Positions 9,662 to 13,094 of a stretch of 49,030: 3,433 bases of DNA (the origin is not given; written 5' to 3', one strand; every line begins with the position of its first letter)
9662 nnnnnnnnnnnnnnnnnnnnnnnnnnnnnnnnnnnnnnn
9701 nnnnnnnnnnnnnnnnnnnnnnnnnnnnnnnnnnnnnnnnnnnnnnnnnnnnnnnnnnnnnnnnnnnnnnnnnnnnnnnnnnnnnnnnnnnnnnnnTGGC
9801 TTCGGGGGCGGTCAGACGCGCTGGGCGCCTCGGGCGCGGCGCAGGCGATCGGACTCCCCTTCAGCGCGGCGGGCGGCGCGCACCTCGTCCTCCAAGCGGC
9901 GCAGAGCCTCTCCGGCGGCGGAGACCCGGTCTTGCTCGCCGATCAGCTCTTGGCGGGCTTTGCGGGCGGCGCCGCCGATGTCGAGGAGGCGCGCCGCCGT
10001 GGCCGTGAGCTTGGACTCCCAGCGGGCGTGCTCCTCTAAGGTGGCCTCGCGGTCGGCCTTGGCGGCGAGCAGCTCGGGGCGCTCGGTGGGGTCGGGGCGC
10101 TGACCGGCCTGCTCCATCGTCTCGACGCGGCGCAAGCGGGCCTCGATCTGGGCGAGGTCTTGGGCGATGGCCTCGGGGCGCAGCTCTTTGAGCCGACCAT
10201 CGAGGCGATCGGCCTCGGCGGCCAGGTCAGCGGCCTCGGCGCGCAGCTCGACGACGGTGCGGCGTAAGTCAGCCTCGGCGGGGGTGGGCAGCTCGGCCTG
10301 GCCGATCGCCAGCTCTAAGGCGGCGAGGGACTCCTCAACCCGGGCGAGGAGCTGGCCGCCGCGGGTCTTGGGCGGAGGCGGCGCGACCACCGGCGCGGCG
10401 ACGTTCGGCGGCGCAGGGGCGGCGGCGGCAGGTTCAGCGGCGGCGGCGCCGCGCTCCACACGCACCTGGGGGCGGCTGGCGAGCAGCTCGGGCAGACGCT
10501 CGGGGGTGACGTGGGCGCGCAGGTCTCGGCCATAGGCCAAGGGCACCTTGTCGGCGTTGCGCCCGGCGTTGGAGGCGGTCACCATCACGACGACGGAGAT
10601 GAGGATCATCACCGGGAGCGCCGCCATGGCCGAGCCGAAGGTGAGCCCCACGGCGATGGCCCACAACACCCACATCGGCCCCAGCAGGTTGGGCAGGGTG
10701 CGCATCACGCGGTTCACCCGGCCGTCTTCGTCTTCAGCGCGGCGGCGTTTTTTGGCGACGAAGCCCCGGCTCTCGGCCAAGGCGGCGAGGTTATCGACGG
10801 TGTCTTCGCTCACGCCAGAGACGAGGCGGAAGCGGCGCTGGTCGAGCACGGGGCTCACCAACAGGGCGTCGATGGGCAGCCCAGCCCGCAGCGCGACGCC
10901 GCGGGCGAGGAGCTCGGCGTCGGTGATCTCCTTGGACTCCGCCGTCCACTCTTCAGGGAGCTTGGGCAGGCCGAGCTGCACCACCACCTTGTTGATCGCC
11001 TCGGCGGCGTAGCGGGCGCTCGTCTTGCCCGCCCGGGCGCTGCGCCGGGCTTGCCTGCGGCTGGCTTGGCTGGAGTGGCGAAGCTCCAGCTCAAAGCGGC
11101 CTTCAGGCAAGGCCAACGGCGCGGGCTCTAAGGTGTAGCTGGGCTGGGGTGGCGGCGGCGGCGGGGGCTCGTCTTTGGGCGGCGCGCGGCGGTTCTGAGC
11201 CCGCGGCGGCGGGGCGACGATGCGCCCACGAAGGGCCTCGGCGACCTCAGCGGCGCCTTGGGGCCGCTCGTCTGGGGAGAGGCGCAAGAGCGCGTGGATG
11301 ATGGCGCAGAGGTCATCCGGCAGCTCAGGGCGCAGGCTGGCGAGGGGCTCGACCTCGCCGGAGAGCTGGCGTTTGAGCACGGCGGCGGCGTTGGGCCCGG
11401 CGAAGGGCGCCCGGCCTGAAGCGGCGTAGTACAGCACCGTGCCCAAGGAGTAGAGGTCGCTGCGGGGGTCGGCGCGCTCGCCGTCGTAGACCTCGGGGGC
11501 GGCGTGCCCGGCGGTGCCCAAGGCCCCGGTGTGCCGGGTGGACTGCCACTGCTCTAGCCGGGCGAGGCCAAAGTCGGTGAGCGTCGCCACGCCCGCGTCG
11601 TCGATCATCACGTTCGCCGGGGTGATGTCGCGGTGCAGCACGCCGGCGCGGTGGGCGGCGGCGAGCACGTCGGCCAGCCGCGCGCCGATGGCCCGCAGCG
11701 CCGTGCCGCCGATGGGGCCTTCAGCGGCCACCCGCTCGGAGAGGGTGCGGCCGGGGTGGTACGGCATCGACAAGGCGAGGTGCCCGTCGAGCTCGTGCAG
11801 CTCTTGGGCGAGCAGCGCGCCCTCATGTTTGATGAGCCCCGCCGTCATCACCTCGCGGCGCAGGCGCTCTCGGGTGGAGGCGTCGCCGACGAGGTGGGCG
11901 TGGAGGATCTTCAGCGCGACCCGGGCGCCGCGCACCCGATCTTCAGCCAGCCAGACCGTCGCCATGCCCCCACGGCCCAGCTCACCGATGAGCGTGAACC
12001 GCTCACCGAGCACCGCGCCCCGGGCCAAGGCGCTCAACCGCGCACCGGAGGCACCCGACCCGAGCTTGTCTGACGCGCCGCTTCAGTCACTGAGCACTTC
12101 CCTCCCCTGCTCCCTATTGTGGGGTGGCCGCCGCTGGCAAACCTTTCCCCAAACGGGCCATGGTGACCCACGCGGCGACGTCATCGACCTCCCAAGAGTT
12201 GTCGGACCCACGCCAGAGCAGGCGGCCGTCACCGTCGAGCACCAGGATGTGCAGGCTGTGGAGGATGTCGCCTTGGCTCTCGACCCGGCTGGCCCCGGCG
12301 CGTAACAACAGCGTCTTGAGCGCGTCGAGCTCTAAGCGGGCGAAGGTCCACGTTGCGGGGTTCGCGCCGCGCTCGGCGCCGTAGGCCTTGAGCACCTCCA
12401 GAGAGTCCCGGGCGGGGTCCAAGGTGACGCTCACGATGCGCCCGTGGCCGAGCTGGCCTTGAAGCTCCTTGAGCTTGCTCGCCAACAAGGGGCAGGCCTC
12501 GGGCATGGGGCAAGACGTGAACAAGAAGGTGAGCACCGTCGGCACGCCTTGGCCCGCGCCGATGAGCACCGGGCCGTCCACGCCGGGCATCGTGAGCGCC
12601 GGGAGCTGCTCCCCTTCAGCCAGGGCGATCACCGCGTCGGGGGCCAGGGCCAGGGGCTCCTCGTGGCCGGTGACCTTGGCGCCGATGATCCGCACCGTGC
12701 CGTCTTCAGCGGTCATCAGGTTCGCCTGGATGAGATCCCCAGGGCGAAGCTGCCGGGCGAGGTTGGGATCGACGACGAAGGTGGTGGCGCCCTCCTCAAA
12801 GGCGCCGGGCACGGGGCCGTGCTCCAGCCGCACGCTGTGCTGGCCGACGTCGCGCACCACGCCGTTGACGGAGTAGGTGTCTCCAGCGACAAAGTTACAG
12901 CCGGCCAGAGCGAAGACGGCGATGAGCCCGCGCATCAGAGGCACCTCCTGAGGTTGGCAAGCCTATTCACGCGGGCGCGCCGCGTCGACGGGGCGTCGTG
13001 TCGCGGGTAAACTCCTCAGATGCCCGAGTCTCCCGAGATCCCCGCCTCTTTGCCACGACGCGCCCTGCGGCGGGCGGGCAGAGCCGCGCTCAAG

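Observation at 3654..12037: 4-hydroxybenzoyl-CoA-reductase-like (2Fe-2S / Mo / FAD+[4Fe-4S]) operon directly downstream of a membrane Ser/Thr kinase and next to a B12-radical-SAM gene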

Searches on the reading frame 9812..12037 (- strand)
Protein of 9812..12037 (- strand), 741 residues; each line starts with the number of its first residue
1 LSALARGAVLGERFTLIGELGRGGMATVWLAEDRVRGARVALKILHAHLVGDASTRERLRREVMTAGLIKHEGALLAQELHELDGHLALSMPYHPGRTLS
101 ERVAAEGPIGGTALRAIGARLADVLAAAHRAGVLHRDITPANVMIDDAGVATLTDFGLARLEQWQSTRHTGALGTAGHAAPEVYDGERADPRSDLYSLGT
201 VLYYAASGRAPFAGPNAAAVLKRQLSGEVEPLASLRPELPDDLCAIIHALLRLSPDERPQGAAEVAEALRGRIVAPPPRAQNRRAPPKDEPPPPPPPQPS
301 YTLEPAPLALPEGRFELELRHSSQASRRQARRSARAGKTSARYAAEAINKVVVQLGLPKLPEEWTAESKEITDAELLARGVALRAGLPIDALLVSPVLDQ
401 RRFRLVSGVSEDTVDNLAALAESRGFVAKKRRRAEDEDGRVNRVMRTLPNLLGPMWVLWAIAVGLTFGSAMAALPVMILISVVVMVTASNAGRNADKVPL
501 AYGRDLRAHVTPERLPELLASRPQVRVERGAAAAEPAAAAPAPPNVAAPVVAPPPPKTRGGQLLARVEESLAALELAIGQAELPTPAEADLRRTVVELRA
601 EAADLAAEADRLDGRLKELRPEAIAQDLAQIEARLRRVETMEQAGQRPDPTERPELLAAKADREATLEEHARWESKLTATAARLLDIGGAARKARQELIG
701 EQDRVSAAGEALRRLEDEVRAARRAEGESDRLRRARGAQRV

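Call 4: search_protein_families(library=pfam, proteins=[window:9812-12037:-], max_evalue=0.01)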
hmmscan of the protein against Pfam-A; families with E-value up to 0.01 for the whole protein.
window:9812-12037:- (741 aa): 4 families
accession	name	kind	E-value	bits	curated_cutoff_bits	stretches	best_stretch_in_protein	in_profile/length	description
PF00069.31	Pkinase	-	8e-35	120.9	31.7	1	15-262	2-254/263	Protein kinase domain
PF07714.23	PK_Tyr_Ser-Thr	-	9.4e-18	64.9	23.1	1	16-260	3-250/258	Protein tyrosine and serine/threonine kinase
PF01636.29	APH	-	0.0006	20.1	23.2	1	119-161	156-199/239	Phosphotransferase enzyme family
PF17667.7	Pkinase_fungal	-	0.0036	16.5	24.1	1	130-203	305-384/387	Fungal protein kinase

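Call 5: search_protein_families(library=ncbifam, proteins=[window:9812-12037:-], max_evalue=0.01)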
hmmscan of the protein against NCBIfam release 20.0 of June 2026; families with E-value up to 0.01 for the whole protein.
window:9812-12037:- (741 aa): 18 families
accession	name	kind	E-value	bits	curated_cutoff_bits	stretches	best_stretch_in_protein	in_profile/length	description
NF033483.0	PknB_PASTA_kin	equivalog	3.7e-63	214.4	450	1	7-318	2-308/563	Stk1 family PASTA domain-containing Ser/Thr kinase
NF047741.1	antiphage_MADS6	equivalog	2.6e-38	131.9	460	2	120-290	307-473/612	methylation-associated defense system protein kinase MAD6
NF038150.1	lanthi_synth_IV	equivalog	6.4e-38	130.6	650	1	7-282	184-460/851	class IV lanthionine synthetase LanL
NF052427.1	StpK7MSMEG_1200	equivalog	1.5e-37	129.3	900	1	15-280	10-276/601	serine/threonine protein kinase StpK7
TIGR03903.1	TOMM_kin_cyc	equivalog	5.4e-27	94.1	705.75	1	37-270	3-245/1267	TOMM system kinase/cyclase fusion protein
NF053615.1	SerThrKinAfsKStmc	equivalog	7.2e-27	94.4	1300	1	14-262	15-258/809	protein serine/threonine kinase AfsK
NF009651.0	PRK13184.1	equivalog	4.3e-19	68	839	1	12-271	2-289/932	serine/threonine-protein kinase PknD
NF033442.0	BREX_PglW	equivalog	3.4e-17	61.5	990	2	6-163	506-664/1391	BREX system serine/threonine kinase PglW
NF038151.1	lanthi_synth_III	equivalog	1.1e-11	43.9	575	1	29-207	237-424/833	class III lanthionine synthetase LanKC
NF011463.0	PRK14879.1-4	equivalog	5e-08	32.6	188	1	89-163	95-164/237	Kae1-associated kinase Bud32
TIGR03724.2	arch_bud32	equivalog_domain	1.2e-06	28.2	125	1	83-163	63-135/193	KEOPS complex kinase/ATPase Bud32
NF043056.1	T4SS_LegK1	equivalog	1.8e-06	26.8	550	1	132-204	209-282/516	Dot/Icm T4SS effector kinase LegK1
NF041408.1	XopAU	subfamily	1.2e-05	25.2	450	1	121-205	334-414/498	XopAU family type III secretion system effector serine/threonine kinase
NF011462.0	PRK14879.1-3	equivalog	7.1e-05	22.6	174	1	118-163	88-132/192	Kae1-associated kinase Bud32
NF007174.0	PRK09605.1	equivalog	0.00021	19.9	447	1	52-163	376-477/535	bifunctional N(6)-L-threonylcarbamoyladenine synthase/serine/threonine protein kinase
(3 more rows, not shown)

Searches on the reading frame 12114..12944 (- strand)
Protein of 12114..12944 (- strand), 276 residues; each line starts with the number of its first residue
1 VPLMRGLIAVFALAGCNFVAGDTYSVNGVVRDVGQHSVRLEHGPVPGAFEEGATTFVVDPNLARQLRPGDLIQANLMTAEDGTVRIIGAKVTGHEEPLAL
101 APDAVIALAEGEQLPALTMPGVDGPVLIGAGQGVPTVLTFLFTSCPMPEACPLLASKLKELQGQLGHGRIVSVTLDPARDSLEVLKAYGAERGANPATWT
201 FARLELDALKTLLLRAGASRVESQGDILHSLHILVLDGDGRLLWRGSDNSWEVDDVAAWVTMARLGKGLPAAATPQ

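Call 4: search_protein_families(library=pfam, proteins=[window:12114-12944:-], max_evalue=0.01)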
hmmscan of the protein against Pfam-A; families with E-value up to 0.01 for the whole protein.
window:12114-12944:- (276 aa): 2 families
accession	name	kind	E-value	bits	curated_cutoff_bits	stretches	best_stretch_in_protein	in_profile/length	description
PF02630.20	SCO1-SenC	-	7.2e-11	42.6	22.8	1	132-241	20-133/134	SCO1/SenC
PF11604.15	CusF_Ec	-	2.9e-06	27.4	27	1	23-86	1-67/72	Copper binding periplasmic protein CusF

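Call 5: search_protein_families(library=ncbifam, proteins=[window:12114-12944:-], max_evalue=0.01)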
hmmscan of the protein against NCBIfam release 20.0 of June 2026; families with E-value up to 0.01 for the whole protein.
window:12114-12944:- (276 aa): 0 families
